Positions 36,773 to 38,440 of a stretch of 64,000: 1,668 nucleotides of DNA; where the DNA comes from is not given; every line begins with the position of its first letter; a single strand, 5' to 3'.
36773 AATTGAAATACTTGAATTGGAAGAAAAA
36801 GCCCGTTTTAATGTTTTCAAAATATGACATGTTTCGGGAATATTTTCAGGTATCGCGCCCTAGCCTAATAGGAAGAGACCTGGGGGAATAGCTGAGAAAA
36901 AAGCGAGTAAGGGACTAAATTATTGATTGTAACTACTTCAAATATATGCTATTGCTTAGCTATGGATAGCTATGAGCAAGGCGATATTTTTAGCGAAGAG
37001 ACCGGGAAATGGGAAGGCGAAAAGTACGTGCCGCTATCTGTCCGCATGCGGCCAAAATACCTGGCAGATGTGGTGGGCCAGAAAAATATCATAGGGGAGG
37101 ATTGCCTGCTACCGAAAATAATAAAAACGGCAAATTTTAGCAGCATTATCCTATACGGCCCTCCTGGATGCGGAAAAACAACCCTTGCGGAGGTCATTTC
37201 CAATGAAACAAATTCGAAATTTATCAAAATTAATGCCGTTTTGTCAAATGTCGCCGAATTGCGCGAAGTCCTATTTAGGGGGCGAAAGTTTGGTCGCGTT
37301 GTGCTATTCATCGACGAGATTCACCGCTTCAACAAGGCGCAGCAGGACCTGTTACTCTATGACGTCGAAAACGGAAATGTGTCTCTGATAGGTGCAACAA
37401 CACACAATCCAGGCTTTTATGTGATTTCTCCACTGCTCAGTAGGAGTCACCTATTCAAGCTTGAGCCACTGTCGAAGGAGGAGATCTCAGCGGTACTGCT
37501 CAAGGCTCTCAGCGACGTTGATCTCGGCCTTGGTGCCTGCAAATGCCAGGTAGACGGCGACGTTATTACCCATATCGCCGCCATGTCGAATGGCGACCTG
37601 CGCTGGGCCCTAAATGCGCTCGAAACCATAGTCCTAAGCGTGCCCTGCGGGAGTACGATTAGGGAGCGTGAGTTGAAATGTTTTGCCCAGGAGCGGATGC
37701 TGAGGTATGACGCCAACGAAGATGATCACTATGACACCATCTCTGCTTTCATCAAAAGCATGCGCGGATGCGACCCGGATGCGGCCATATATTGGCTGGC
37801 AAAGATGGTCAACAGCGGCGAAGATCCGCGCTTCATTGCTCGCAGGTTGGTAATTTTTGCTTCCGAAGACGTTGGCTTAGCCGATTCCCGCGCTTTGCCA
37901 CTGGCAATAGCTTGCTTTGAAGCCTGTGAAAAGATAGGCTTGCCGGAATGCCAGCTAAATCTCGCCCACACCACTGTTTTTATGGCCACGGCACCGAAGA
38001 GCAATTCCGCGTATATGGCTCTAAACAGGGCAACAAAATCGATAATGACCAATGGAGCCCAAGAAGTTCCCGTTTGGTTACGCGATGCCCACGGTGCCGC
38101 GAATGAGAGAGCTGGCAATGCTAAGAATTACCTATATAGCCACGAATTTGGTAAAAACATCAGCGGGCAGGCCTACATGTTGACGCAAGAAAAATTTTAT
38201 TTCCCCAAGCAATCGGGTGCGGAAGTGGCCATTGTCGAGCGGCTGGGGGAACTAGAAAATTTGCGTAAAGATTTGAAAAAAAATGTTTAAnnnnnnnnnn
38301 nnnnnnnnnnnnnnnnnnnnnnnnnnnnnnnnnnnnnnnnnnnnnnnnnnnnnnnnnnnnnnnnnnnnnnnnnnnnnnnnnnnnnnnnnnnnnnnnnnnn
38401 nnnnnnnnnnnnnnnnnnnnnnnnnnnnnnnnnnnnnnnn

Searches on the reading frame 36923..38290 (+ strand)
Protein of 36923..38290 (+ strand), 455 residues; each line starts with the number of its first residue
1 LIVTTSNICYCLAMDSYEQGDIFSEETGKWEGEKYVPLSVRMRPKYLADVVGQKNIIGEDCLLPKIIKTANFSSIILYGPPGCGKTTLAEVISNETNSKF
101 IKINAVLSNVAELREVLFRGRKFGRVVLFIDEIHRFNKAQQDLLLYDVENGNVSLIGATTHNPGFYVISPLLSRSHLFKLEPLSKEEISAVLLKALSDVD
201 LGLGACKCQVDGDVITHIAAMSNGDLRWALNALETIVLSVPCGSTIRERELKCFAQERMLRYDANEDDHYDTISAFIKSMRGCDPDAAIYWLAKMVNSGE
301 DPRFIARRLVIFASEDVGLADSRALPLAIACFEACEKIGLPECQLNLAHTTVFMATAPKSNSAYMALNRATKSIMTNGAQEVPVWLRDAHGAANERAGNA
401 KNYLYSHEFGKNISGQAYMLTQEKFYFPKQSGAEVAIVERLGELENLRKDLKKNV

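Call 13: search_protein_families(library=pfam, proteins=[window:36923-38290:+], max_evalue=0.001)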
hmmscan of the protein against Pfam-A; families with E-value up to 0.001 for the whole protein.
window:36923-38290:+ (455 aa): 17 families
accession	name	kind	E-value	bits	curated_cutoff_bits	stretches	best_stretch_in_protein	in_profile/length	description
PF12002.13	MgsA_C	-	3.9e-58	196.5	27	1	282-443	1-165/167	MgsA AAA+ ATPase C terminal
PF16193.11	AAA_assoc_2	-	2e-22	79.7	34.3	1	207-281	4-81/81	AAA C-terminal domain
PF05496.18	RuvB_N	-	8.2e-16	58.6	27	1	42-156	1-116/159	Holliday junction DNA helicase RuvB P-loop domain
PF00004.35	AAA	-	6.2e-15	56.2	21.2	1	75-165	1-111/131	ATPase family associated with various cellular activities (AAA)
PF13173.12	AAA_14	-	1.3e-07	32.1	27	1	74-188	4-128/129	AAA domain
PF13191.12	AAA_16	-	9.1e-07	30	32.6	0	72-98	24-50/167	AAA ATPase domain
PF21960.2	RCF1-5-like_lid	-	1.3e-06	28.7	27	1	210-236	14-41/43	RCF1/5-like, AAA+ ATPase lid domain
PF00158.32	Sigma54_activat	-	2e-06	28.1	20.2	0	73-124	23-72/168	Sigma-54 interaction domain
PF13401.12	AAA_22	-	3.4e-06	27.8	27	0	74-118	7-55/130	AAA domain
PF01078.27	Mg_chelatase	-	8.1e-06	25.8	20.3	0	67-93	17-43/207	Magnesium chelatase, subunit ChlI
PF07728.20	AAA_5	-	3.1e-05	24.4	22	0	75-100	2-28/139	AAA domain (dynein-related subfamily)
PF20720.3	nSTAND3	-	3.4e-05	24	27.2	1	73-132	18-73/155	Novel STAND NTPase 3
PF14532.12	Sigma54_activ_2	-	0.00027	21.6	25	1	74-156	23-104/138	Sigma-54 interaction domain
PF13238.12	AAA_18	-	0.00033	21.5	29.4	1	75-111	1-32/128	AAA domain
PF13207.12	AAA_17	-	0.00077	20.2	27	0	78-115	1-38/136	AAA domain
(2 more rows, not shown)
